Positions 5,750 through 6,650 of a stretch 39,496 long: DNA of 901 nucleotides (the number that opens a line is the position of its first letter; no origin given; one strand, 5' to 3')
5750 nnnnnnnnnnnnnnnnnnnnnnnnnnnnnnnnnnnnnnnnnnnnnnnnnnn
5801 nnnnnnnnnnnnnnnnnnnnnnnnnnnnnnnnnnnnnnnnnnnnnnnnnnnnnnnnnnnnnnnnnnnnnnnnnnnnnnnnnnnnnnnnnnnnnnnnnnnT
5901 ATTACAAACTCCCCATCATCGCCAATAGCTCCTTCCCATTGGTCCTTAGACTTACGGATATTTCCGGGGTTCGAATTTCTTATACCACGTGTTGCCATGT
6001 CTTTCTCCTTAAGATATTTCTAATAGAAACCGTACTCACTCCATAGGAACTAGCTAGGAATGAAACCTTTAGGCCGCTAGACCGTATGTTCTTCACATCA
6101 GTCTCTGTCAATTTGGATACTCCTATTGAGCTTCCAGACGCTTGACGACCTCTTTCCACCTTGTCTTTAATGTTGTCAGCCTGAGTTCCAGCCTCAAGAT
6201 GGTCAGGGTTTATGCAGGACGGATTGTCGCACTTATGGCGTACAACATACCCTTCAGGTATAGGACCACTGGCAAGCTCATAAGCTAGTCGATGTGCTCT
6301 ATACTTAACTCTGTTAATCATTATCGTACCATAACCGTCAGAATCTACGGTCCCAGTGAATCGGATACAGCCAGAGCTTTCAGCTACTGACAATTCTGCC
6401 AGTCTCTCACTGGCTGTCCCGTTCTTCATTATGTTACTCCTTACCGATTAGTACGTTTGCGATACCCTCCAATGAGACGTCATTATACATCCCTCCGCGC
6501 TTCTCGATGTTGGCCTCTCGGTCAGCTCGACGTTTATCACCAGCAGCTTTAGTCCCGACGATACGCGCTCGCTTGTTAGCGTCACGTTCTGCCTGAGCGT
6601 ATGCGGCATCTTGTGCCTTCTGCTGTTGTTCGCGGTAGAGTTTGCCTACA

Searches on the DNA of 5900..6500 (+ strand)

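Call 32: search_dna_similar(query=window:5900-6500:+, collection=phages, mode=near, max_rows=30)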
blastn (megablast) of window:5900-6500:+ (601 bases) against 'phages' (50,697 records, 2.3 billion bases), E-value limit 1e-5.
Records with a match: 108; places in all: 109; records where one place covers at least 80% of the query: 16.
Best place of each record, by identity: 95-99% 80; 90-95% 7; 80-90% 14; 60-80% 7.
By first word of the organism name: Escherichia 46; Salmonella 38; Kayfunavirus 7; Citrobacter 5; Klebsiella 5; Enterobacter 2; Enterococcus 1; Providencia 1; Bacteriophage 1; Morganella 1; and 1 more.
By host as written in the record: Escherichia coli 26; Salmonella enterica subsp. enterica serovar Typhi 23; Salmonella enterica subsp. enterica serovar Typhi strain BRD948 10; - 10; Klebsiella pneumoniae 4; Escherichia sp. 3; Salmonella enterica subsp. enterica serovar Typhimurium ST19 3; Citrobacter rodentium 2; and 22 more.
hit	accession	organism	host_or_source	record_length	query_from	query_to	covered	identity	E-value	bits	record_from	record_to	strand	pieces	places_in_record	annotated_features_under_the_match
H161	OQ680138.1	Escherichia phage PH1061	Escherichia coli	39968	14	601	98%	83.7%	5e-154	549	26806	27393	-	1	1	HNH endonuclease | internal virion protein with endolysin domain | internal virion protein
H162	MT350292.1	Enterococcus phage EFA-1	Enterococcus faecalis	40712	14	601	98%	83.0%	8e-147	525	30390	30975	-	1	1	HNH endonuclease | internal virion protein D | internal virion protein C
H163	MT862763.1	Escherichia phage vB_EcoP-U8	Escherichia coli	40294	2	601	100%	81.3%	2e-133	481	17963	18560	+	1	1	hypothetical protein | internal virion protein (x2)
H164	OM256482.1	Providencia phage EPr2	Providencia rettgeri MRSN 845308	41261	14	601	98%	82.0%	2e-137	494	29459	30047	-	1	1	putative HNH nuclease | putative peptidoglycan transglycosylase | putative internal virion protein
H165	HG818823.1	Citrobacter phage CR44b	Citrobacter rodentium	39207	14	601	98%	81.4%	8e-132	475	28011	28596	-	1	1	7.7C: predicted homing endonuclease | 7.7C: misc_feature | 16: predicted internal virion protein D | 15: predicted internal virion protein C | 7.7C: Predicted helix-turn-helix motif with score 1304.000, SD 3.63 at aa ...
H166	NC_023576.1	Citrobacter phage CR44b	Citrobacter rodentium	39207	14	601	98%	81.4%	8e-132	475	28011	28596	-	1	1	7.7C: HNH endonuclease | 7.7C: misc_feature | 16: internal virion protein with endolysin domain | 15: internal virion protein | 7.7C: Predicted helix-turn-helix motif with score 1304.000, SD 3.63 at aa ...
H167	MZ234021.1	Escherichia phage vB_EcoP-101118UKE1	Escherichia coli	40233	14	601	98%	81.1%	2e-128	464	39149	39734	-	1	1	hypothetical protein | internal virion protein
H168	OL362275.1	Escherichia phage HC12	Escherichia coli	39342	14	601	98%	80.9%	2e-127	460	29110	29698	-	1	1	hypothetical protein | peptidoglycan lytic exotransglycosylase | internal virion protein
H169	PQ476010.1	Escherichia phage PhiNW-B1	Escherichia coli K1 LU_100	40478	17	600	97%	80.9%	1e-124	451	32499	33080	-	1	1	record has no annotation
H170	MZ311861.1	Escherichia phage vB_EcoP_LNA5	Escherichia coli K12 substrain MG1655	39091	2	583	97%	80.9%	2e-123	448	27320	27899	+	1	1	record has no annotation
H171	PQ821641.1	Escherichia phage SD6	Escherichia sp.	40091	1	601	100%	77.0%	1e-89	335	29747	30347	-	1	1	SD6000042: peptidoglycan transglycosylase | SD6000041: core protein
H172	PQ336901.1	Salmonella phage CHRF_10022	Salmonella enterica subsp. enterica ...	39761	2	601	100%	75.9%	5e-79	300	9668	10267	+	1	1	HNH endonuclease | internal virion protein with endolysin domain | internal virion protein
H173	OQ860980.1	Salmonella phage ST20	Salmonella enterica subsp. enterica ...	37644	5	601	99%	75.8%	2e-77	294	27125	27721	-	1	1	hypothetical protein | peptidoglycan lytic exotransglycosylase | internal virion protein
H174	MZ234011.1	Escherichia phage vB_EcoP-22664UKE3-2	Escherichia coli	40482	14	601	98%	75.7%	4e-75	287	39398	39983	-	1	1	hypothetical protein | internal virion protein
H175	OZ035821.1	Kayfunavirus PDP21P1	-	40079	14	601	98%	75.4%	9e-72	276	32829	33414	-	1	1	record has no annotation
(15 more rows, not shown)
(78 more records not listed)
